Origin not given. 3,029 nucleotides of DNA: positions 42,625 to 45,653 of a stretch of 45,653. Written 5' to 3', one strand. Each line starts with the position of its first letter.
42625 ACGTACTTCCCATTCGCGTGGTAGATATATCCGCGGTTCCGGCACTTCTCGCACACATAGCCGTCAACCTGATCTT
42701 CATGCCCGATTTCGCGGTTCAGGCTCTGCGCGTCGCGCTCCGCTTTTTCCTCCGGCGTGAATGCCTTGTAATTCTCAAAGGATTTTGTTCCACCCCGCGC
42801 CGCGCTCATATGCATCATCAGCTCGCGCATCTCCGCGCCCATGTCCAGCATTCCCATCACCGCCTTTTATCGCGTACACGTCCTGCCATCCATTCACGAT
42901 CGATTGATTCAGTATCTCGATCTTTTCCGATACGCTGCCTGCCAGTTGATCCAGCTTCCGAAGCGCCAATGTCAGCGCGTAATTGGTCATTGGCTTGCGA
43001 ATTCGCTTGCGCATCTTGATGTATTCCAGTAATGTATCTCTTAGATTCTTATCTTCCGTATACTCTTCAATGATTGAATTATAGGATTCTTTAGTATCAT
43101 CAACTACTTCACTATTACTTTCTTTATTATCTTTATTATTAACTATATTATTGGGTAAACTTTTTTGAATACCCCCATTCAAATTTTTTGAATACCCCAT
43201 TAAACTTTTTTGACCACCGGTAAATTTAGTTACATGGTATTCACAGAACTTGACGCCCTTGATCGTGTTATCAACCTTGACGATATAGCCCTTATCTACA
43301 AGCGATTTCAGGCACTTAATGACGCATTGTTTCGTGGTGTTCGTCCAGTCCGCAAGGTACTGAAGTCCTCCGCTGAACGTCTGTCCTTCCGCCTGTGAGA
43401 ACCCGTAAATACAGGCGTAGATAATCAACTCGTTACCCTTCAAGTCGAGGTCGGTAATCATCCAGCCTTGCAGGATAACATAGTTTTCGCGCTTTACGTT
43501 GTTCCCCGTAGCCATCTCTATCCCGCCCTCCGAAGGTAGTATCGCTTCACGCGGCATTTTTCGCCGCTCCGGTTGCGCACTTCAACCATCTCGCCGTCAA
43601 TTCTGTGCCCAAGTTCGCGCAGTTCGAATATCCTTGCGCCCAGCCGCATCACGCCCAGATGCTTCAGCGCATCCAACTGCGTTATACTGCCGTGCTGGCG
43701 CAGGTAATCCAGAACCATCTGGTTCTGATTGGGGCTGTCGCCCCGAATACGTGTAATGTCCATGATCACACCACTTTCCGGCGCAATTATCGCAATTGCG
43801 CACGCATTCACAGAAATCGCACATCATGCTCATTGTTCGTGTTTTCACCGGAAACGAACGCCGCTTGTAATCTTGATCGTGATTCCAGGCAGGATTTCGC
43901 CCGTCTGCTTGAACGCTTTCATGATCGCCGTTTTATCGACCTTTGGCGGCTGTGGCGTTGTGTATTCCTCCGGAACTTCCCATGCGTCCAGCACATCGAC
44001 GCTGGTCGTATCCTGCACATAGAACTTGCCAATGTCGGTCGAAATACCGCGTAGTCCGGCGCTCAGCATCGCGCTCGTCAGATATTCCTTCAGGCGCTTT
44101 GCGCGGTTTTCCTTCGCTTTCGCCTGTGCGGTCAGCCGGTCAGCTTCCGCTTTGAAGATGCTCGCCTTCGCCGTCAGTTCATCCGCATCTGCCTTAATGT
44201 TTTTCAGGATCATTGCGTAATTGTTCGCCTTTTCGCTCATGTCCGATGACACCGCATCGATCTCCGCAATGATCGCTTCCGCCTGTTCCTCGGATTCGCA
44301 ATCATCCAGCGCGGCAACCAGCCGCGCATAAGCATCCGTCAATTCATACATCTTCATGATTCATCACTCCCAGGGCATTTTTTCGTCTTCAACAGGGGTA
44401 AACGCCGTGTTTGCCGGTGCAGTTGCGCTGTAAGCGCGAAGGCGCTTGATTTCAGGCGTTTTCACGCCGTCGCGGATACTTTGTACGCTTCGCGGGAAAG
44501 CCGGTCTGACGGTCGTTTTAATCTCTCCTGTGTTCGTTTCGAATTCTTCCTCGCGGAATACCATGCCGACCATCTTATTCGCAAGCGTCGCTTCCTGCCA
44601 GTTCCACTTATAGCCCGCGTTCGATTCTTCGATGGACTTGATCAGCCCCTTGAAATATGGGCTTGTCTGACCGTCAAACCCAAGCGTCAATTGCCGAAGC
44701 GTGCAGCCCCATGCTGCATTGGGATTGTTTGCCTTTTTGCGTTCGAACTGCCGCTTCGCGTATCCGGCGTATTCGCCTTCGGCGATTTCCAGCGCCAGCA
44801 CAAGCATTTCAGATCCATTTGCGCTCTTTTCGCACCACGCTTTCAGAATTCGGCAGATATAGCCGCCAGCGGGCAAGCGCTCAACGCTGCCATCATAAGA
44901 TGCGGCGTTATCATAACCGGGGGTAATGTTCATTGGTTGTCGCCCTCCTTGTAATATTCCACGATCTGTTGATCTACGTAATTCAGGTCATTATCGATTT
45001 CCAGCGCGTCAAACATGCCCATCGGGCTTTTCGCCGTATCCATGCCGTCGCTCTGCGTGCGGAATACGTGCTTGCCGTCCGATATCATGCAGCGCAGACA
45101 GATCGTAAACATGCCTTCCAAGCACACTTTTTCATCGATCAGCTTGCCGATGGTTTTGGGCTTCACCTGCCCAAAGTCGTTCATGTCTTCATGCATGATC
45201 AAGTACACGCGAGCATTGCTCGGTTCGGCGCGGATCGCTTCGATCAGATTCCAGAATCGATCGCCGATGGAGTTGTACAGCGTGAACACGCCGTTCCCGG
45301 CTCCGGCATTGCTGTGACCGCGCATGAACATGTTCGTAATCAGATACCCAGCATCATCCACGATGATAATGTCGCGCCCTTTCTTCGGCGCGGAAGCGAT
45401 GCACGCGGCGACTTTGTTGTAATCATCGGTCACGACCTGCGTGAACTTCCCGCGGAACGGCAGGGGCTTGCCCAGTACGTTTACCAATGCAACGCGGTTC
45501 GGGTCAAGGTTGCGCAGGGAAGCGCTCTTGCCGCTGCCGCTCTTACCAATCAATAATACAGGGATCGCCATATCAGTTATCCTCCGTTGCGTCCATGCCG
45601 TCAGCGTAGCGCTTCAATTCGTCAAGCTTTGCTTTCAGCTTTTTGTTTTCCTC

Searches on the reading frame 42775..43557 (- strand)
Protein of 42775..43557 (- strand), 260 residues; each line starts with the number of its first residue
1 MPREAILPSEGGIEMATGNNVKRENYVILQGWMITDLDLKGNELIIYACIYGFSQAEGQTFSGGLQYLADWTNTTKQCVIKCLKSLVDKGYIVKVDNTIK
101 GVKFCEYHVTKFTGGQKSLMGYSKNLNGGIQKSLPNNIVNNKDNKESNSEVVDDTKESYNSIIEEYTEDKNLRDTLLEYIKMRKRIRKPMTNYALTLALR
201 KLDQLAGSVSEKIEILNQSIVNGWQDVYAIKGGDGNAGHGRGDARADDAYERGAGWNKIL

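Call 62: search_protein_families(library=pfam, proteins=[window:42775-43557:-], max_evalue=0.001)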
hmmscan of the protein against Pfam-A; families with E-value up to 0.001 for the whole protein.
window:42775-43557:- (260 aa): 1 family
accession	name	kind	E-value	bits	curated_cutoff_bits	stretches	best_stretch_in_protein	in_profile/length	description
PF13730.12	HTH_36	-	0.00012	22.3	25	1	38-92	2-55/55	Helix-turn-helix domain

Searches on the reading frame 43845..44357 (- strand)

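Call 62: search_protein_families(library=pfam, proteins=[window:43845-44357:-], max_evalue=0.001)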
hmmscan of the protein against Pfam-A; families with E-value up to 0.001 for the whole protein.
window:43845-44357:- (170 aa): 2 families
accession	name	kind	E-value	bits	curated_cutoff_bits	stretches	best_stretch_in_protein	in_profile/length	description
PF05565.16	Sipho_Gp157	-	1.8e-34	119.5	28.6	1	2-169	1-161/162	Siphovirus Gp157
PF23984.1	DUF7307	-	1.6e-06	28.5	27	1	60-122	4-68/129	Pam3 gp33-like protein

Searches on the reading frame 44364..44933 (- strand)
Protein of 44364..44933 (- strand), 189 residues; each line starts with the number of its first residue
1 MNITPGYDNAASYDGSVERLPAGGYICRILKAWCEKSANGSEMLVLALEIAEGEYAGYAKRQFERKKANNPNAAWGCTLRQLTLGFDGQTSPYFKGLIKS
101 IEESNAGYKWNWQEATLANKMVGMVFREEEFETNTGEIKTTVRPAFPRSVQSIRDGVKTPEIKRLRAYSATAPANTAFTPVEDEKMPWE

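Call 62: search_protein_families(library=pfam, proteins=[window:44364-44933:-], max_evalue=0.001)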
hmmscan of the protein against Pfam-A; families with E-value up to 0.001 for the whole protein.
window:44364-44933:- (189 aa): 1 family
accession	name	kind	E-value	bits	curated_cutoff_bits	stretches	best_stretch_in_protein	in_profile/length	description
PF05037.18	DUF669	-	0.00022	21.8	21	1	15-75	10-69/138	Protein of unknown function (DUF669)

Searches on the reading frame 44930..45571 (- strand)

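Call 62: search_protein_families(library=pfam, proteins=[window:44930-45571:-], max_evalue=0.001)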
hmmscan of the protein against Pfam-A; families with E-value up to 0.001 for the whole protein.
window:44930-45571:- (213 aa): 1 family
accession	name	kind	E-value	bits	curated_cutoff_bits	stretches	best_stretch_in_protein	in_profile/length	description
PF13479.12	AAA_24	-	5e-09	36.7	27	1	4-183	4-194/195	AAA domain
